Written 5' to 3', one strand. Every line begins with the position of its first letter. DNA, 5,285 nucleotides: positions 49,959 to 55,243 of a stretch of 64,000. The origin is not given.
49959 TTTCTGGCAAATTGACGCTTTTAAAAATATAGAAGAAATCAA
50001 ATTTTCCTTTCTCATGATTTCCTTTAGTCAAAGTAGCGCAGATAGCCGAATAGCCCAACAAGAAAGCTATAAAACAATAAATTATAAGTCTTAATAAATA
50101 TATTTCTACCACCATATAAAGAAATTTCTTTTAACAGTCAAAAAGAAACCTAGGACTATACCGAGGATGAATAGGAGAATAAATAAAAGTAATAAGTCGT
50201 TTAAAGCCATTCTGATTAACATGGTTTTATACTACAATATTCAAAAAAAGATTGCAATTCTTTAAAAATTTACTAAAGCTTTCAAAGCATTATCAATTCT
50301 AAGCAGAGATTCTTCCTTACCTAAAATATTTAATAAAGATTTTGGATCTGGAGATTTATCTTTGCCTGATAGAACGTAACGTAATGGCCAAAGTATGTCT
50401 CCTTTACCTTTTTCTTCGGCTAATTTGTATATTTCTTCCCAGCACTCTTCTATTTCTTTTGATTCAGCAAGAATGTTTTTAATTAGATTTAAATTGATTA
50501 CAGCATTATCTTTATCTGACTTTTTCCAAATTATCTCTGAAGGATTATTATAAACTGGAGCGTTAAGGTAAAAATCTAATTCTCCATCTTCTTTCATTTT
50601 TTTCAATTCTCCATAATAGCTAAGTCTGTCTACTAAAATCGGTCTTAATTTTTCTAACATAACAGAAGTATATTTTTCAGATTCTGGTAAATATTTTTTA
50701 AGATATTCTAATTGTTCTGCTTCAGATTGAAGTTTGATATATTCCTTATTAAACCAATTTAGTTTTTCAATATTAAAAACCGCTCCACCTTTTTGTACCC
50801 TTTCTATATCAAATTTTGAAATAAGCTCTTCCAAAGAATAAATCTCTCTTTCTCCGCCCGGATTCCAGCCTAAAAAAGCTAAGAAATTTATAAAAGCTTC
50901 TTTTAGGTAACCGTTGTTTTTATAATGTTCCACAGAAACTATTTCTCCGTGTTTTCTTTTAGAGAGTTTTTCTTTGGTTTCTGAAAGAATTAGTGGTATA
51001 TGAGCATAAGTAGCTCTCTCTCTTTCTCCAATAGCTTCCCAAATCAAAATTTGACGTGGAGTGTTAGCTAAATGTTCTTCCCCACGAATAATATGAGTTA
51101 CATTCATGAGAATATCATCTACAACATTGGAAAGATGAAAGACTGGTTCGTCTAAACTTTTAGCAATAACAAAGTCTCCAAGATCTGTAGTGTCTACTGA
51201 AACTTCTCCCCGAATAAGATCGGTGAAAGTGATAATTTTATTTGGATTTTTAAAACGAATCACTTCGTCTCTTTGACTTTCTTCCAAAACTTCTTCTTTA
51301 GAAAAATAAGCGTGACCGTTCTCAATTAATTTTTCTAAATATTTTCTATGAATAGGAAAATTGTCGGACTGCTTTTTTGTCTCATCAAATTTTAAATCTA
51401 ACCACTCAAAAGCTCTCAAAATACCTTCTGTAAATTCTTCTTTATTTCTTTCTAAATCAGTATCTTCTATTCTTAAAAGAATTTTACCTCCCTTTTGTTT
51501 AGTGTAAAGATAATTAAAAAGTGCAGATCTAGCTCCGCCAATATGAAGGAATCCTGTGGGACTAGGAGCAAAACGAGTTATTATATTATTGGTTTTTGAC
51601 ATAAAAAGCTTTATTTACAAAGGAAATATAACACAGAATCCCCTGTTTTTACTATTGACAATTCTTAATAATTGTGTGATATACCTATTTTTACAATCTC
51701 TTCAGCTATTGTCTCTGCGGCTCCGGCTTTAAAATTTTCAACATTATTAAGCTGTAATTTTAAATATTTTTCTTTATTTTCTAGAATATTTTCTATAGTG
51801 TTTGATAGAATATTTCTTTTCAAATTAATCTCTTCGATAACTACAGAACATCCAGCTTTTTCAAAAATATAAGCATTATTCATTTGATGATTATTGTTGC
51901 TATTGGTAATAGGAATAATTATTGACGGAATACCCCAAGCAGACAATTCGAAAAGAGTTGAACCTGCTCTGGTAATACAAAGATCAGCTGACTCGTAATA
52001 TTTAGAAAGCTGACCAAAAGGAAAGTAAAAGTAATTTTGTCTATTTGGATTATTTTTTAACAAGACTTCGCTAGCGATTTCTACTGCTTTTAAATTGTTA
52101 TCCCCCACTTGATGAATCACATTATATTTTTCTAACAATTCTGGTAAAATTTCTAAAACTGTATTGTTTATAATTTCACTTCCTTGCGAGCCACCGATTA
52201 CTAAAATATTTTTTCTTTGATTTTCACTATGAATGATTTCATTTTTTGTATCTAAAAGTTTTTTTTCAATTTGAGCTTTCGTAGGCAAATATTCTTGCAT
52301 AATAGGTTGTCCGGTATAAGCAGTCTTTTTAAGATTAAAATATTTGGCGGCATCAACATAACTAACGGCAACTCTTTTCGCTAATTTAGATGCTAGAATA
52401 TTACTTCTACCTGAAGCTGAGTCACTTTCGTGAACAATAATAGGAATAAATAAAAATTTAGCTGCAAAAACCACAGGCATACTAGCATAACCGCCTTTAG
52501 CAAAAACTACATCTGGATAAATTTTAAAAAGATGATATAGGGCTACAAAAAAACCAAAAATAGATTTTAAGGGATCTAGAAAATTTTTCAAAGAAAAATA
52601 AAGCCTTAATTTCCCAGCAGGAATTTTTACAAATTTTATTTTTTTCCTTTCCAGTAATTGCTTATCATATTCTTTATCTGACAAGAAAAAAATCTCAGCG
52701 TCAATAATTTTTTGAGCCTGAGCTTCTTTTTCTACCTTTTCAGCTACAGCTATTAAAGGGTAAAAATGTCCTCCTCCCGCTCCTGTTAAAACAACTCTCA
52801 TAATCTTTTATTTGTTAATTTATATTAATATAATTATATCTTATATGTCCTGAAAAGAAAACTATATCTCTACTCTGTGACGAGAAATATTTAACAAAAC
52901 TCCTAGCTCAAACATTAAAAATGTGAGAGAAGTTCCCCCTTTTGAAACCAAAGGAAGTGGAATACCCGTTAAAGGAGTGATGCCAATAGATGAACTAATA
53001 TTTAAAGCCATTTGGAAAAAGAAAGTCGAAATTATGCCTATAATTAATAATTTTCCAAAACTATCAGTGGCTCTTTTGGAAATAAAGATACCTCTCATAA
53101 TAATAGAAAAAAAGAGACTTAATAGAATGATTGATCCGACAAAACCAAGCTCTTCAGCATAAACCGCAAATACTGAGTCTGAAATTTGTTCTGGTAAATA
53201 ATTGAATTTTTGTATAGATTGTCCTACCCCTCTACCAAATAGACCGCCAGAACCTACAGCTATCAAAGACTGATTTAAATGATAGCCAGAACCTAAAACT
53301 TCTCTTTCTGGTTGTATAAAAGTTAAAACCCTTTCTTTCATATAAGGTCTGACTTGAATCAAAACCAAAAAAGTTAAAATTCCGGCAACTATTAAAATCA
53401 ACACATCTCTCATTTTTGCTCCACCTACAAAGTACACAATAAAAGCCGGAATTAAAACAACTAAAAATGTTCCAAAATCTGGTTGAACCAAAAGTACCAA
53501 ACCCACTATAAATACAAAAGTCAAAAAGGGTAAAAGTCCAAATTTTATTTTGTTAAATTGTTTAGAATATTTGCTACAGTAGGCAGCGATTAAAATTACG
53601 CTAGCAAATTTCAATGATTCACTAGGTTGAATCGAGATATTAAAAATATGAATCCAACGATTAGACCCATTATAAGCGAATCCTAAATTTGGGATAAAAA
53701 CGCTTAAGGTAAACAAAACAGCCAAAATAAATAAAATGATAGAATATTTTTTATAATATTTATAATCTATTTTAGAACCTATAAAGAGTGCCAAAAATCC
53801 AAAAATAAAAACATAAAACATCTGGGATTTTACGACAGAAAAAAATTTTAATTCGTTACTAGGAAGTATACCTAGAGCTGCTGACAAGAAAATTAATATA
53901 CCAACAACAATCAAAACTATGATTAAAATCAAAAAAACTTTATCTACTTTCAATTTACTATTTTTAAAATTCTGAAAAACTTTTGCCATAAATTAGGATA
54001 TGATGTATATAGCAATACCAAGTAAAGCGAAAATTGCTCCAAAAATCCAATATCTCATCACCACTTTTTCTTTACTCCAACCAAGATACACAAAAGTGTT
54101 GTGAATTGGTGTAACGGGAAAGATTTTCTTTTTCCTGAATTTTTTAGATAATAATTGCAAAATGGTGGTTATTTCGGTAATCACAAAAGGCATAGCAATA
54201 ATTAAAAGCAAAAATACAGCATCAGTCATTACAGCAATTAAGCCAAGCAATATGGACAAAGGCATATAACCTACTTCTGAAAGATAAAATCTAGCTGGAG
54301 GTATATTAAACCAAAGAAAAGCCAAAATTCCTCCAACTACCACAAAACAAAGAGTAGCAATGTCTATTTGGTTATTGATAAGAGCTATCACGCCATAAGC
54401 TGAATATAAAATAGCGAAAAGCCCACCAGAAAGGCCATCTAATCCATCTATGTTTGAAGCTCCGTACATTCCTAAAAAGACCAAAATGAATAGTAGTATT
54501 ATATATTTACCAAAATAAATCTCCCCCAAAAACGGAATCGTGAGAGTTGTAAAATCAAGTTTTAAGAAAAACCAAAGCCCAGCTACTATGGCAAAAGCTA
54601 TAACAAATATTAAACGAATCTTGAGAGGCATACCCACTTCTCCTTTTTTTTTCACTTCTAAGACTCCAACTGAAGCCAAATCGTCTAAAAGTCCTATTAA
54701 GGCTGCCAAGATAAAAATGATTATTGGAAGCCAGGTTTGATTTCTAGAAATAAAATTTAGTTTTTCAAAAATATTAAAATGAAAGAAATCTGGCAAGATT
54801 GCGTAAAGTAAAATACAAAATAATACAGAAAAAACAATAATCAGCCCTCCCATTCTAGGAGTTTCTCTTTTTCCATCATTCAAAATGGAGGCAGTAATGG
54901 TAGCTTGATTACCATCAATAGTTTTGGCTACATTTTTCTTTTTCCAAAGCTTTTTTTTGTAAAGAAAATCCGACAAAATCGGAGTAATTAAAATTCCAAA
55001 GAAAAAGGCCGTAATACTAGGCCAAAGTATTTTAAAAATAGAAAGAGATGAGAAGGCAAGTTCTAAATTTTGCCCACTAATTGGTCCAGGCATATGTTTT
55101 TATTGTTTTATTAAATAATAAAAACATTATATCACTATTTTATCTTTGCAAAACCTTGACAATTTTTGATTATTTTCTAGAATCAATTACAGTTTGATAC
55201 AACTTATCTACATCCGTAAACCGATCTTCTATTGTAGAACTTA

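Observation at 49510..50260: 750-bp ORF-poor, hairpin-dense region containing two overlapping tiny hydrophobic ORFs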

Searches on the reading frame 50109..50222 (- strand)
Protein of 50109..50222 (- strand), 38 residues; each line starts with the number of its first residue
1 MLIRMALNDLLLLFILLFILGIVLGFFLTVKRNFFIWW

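Call 11: search_protein_families(library=pfam, proteins=[window:50109-50222:-], max_evalue=1)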
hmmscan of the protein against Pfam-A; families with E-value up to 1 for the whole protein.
seq(38 aa): 4 families
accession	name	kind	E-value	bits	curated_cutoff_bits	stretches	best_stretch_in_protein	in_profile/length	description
PF15875.10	DUF4731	-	0.14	12.8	27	1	3-28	47-72/75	Domain of unknown function (DUF4731)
PF03672.18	UPF0154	-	0.26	11.7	27.1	1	15-31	2-18/60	Uncharacterised protein family (UPF0154)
PF04418.17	DUF543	-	0.28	11.6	24.1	1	5-37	24-56/75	Domain of unknown function (DUF543)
PF23973.1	DUF7299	-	0.59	10.7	27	1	12-30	2-20/77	Family of unknown function (DUF7299)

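Call 62: search_protein_families(library=ncbifam, proteins=[window:50109-50222:-], max_evalue=1)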
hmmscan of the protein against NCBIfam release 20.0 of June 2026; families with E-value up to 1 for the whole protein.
seq(38 aa): 1 family
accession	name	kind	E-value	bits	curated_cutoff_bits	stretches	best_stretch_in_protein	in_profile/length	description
NF051455.1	Rv0901_ArfC_N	equivalog_domain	0.3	11.1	32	1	12-32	4-24/31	channel accessory protein ArfC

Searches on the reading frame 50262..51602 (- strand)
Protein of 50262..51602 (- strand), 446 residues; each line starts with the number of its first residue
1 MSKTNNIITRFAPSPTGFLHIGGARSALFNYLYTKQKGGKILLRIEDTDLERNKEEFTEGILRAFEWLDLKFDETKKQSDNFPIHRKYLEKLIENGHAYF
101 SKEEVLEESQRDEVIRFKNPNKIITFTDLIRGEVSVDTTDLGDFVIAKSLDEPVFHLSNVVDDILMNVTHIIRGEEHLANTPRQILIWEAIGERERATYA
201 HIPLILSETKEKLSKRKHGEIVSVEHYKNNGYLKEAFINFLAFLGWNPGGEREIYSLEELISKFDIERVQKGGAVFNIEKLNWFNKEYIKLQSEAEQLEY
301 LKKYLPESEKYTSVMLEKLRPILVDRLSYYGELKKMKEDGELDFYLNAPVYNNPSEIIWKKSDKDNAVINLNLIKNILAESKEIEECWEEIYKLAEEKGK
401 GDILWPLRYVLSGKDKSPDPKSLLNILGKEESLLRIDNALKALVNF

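Call 11: search_protein_families(library=pfam, proteins=[window:50262-51602:-], max_evalue=1)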
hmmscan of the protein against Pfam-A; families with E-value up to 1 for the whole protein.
window:50262-51602:- (446 aa): 5 families
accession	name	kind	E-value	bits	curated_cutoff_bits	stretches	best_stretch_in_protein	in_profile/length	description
PF00749.27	tRNA-synt_1c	-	8.2e-86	288.2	23.4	2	107-283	138-314/314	tRNA synthetases class I (E and Q), catalytic domain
PF19269.4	Anticodon_2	-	1.7e-13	51.6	23.6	1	300-440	5-141/141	Anticodon binding domain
PF01406.26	tRNA-synt_1e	-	0.086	12.6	27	1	50-149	72-173/301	tRNA synthetases class I (C) catalytic domain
PF22997.1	CHS4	-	0.11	13.2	27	0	273-299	20-46/81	Chitin synthase 4-like domain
PF25023.1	TEN_YD-shell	-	0.15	10.5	50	1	329-382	840-893/909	Teneurin YD-shell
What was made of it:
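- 50262..51602 (-): gltX (glutamyl-tRNA synthetase, 446 aa). It is the right boundary and the last large gene after the mraY-ftsW-murG block. Pfam tRNA-synt_1c (call 11).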

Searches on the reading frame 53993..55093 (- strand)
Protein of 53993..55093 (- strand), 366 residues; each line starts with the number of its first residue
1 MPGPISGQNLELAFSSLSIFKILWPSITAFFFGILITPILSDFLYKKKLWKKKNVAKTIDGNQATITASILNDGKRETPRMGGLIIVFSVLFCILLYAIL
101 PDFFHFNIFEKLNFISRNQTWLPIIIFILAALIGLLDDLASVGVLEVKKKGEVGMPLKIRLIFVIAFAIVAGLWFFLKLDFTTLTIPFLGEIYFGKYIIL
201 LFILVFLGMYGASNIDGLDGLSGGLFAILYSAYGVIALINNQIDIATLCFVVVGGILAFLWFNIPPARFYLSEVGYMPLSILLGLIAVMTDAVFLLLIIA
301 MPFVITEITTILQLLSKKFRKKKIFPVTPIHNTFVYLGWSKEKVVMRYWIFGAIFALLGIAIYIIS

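Call 47: search_protein_families(library=pfam, proteins=[window:53993-55093:-], max_evalue=0.00001)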
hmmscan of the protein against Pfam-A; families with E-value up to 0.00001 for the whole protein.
window:53993-55093:- (366 aa): 1 family
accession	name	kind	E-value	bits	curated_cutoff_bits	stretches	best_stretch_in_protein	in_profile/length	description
PF00953.26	Glycos_transf_4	-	1e-19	71.5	27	1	124-290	5-159/160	Glycosyl transferase family 4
